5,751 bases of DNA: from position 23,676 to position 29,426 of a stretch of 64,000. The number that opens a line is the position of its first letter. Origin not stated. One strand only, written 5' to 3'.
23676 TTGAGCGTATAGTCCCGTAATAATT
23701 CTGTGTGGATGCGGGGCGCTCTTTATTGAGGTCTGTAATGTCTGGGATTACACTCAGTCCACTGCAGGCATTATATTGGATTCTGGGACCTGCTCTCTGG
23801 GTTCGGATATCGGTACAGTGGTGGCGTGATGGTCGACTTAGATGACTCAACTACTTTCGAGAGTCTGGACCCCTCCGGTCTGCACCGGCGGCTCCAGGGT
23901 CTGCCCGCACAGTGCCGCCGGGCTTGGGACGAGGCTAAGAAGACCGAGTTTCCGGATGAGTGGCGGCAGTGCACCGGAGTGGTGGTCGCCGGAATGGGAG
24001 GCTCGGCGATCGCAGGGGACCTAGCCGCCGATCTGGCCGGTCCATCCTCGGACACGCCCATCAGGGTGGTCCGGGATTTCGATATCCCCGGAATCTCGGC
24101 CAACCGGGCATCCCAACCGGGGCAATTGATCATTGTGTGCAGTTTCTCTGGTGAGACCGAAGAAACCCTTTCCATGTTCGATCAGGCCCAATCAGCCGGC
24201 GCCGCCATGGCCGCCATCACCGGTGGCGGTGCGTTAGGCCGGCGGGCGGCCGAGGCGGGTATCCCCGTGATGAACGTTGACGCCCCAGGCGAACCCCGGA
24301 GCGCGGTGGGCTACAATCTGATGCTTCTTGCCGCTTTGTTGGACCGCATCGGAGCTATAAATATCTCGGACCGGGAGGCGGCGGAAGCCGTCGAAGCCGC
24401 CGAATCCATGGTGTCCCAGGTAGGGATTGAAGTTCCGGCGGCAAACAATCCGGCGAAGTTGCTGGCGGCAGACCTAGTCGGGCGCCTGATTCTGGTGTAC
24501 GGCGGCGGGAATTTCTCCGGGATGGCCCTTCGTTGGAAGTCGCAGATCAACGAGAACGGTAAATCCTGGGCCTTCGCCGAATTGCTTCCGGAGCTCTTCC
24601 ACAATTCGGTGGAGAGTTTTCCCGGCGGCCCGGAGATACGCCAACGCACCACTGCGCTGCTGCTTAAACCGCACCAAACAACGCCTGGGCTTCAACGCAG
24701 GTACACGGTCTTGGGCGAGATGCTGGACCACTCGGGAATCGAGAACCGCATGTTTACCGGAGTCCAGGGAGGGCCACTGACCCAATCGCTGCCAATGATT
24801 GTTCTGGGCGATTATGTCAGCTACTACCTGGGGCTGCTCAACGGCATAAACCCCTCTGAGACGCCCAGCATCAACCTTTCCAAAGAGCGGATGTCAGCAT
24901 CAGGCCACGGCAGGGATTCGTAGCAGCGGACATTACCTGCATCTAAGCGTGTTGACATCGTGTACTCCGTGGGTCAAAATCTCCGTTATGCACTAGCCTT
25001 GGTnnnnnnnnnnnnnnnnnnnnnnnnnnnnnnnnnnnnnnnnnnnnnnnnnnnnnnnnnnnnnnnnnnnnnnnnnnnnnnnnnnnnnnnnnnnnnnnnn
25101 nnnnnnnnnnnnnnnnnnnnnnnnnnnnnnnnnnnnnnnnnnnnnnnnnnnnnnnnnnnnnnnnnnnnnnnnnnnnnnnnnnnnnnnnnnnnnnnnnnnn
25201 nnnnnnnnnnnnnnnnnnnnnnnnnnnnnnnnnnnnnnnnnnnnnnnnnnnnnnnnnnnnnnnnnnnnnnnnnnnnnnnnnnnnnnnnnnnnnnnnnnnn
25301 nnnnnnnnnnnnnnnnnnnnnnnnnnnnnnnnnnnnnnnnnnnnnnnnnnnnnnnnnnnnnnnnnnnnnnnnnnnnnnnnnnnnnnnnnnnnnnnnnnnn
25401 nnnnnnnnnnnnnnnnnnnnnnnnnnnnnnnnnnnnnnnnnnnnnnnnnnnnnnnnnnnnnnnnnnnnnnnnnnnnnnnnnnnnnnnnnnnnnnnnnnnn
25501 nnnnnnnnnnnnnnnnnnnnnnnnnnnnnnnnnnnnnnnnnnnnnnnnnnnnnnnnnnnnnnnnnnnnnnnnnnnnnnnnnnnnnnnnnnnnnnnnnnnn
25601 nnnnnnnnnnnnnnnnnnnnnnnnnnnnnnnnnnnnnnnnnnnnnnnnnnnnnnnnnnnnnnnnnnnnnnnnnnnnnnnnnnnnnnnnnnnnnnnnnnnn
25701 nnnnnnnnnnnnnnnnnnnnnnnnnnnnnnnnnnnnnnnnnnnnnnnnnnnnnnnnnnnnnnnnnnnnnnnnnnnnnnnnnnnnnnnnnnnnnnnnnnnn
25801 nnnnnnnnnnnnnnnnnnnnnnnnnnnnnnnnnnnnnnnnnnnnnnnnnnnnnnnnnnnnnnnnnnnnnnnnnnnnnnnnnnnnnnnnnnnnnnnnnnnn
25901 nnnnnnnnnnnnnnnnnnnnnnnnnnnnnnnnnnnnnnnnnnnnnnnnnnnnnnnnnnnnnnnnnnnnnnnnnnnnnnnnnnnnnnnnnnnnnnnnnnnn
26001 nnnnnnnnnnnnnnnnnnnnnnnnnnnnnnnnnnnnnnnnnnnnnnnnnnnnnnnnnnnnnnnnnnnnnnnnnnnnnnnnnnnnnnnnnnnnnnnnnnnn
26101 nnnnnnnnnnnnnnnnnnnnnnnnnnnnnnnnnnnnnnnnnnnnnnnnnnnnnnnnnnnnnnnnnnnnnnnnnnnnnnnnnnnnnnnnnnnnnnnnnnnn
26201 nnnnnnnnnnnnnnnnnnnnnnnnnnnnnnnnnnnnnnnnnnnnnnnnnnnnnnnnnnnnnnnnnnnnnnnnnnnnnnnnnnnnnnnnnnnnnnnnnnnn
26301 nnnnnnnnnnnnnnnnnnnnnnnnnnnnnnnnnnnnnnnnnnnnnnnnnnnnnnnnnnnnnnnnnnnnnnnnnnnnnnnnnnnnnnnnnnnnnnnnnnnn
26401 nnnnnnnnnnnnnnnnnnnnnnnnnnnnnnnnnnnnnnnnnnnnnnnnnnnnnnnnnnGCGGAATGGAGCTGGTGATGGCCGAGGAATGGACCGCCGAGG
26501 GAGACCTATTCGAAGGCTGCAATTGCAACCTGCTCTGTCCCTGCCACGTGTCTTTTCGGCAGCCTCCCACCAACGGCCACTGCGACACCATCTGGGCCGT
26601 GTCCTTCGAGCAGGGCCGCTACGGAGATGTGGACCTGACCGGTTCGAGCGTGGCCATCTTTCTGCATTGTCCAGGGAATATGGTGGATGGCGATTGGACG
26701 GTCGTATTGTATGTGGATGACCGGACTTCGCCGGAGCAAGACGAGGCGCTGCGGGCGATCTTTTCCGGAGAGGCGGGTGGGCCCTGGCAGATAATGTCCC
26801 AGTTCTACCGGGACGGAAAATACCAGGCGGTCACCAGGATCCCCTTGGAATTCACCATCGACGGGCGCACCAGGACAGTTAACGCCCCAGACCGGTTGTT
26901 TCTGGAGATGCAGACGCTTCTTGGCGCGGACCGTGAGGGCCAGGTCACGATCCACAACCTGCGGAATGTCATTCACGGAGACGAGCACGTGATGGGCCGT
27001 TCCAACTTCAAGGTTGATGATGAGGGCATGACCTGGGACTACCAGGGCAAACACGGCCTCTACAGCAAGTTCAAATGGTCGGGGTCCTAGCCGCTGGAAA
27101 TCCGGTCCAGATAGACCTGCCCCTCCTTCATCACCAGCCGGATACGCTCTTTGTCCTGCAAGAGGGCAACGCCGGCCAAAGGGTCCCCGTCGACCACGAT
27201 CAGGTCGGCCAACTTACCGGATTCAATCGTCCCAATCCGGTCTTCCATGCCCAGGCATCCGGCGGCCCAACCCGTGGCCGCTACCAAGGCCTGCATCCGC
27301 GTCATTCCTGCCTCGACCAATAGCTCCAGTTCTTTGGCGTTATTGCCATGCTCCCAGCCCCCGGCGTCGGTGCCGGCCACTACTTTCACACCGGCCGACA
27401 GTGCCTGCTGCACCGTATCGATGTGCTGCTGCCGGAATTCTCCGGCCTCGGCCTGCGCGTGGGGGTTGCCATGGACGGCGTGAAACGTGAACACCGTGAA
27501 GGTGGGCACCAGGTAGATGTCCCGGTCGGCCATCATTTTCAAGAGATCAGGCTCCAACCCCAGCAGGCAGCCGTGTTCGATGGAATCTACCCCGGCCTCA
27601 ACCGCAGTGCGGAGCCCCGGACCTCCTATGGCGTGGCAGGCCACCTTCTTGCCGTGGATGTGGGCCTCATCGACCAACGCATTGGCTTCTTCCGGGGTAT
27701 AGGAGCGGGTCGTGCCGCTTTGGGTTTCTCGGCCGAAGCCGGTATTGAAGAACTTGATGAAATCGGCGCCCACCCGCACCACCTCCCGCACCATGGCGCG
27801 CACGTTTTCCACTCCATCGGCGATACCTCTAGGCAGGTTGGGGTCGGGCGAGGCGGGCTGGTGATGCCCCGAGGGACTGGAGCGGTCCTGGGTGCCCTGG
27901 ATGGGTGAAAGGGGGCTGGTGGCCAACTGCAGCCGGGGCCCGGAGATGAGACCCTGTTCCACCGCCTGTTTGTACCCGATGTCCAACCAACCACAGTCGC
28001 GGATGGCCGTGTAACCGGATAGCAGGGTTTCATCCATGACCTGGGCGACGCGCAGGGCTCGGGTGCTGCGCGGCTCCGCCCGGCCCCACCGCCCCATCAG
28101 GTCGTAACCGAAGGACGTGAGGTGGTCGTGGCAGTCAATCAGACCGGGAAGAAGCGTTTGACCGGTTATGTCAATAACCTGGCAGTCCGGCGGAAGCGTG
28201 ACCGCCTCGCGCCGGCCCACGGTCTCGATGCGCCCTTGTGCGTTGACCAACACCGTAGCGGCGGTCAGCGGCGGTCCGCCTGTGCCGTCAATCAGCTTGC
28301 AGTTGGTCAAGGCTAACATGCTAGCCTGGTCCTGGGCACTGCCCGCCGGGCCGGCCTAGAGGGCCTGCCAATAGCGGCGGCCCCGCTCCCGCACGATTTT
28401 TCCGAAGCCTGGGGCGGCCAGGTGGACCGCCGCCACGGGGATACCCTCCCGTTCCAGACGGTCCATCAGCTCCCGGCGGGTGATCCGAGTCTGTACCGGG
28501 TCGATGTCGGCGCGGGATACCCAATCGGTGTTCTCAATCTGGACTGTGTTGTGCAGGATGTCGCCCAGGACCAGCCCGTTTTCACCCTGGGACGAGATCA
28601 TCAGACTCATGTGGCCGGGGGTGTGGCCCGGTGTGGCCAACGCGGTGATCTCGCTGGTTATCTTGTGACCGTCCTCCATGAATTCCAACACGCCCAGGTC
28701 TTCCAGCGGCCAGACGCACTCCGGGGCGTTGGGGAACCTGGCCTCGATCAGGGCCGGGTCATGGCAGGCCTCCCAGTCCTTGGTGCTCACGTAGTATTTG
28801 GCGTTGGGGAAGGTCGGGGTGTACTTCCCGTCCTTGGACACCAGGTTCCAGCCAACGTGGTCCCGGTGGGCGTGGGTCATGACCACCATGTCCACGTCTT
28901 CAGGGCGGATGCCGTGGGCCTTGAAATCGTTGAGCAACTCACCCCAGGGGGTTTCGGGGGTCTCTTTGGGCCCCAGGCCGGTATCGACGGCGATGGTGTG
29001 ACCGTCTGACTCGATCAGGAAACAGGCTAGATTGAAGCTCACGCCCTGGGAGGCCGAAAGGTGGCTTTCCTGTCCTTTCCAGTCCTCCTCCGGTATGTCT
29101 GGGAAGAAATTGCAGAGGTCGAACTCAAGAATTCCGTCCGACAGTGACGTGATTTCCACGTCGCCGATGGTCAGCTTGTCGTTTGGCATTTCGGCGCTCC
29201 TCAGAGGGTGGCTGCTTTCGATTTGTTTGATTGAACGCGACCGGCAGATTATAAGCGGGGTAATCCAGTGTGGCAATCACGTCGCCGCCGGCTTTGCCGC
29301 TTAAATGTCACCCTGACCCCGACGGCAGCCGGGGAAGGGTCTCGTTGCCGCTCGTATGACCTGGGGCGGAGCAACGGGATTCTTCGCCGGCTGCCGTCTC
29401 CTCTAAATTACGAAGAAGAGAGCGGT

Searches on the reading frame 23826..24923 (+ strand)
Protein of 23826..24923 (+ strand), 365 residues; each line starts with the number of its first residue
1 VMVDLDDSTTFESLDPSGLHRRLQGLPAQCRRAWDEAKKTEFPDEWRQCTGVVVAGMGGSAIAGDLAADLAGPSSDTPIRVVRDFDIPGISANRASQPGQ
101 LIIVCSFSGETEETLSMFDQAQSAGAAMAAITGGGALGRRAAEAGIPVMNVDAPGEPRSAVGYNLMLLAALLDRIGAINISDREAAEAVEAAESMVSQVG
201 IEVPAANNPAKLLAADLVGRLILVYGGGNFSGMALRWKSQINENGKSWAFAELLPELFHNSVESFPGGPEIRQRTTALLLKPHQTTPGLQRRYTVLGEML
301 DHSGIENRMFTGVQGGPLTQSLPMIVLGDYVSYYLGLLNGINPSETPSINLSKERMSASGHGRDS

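Call 30: search_protein_families(library=pfam, proteins=[window:23826-24923:+], max_evalue=0.001)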
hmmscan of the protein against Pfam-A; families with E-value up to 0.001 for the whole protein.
window:23826-24923:+ (365 aa): 2 families
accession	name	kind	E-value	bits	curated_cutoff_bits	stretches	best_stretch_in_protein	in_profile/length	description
PF10432.14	bact-PGI_C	-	1e-35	123.4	24.5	1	207-356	2-151/151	Bacterial phospho-glucose isomerase C-terminal SIS domain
PF01380.27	SIS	-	0.00032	20.9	25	0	96-133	51-88/131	SIS domain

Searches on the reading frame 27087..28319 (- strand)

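Call 30: search_protein_families(library=pfam, proteins=[window:27087-28319:-], max_evalue=0.001)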
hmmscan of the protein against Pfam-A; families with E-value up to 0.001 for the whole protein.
window:27087-28319:- (410 aa): 2 families
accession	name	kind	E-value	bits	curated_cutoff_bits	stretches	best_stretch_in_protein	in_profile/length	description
PF01979.26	Amidohydro_1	-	4.9e-41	141.6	25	1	55-402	1-344/345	Amidohydrolase family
PF07969.17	Amidohydro_3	-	2.6e-26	93.6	29.7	2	140-402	206-470/472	Amidohydrolase family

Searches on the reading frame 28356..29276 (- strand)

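Call 30: search_protein_families(library=pfam, proteins=[window:28356-29276:-], max_evalue=0.001)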
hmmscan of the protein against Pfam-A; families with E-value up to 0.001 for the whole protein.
window:28356-29276:- (306 aa): 2 families
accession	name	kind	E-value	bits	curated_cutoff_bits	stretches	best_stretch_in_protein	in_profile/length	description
PF00753.33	Lactamase_B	-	1.4e-16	61.4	22.7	1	85-251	8-161/196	Metallo-beta-lactamase superfamily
PF13483.12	Lactamase_B_3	-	6.2e-07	30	24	1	82-150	6-59/160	Beta-lactamase superfamily domain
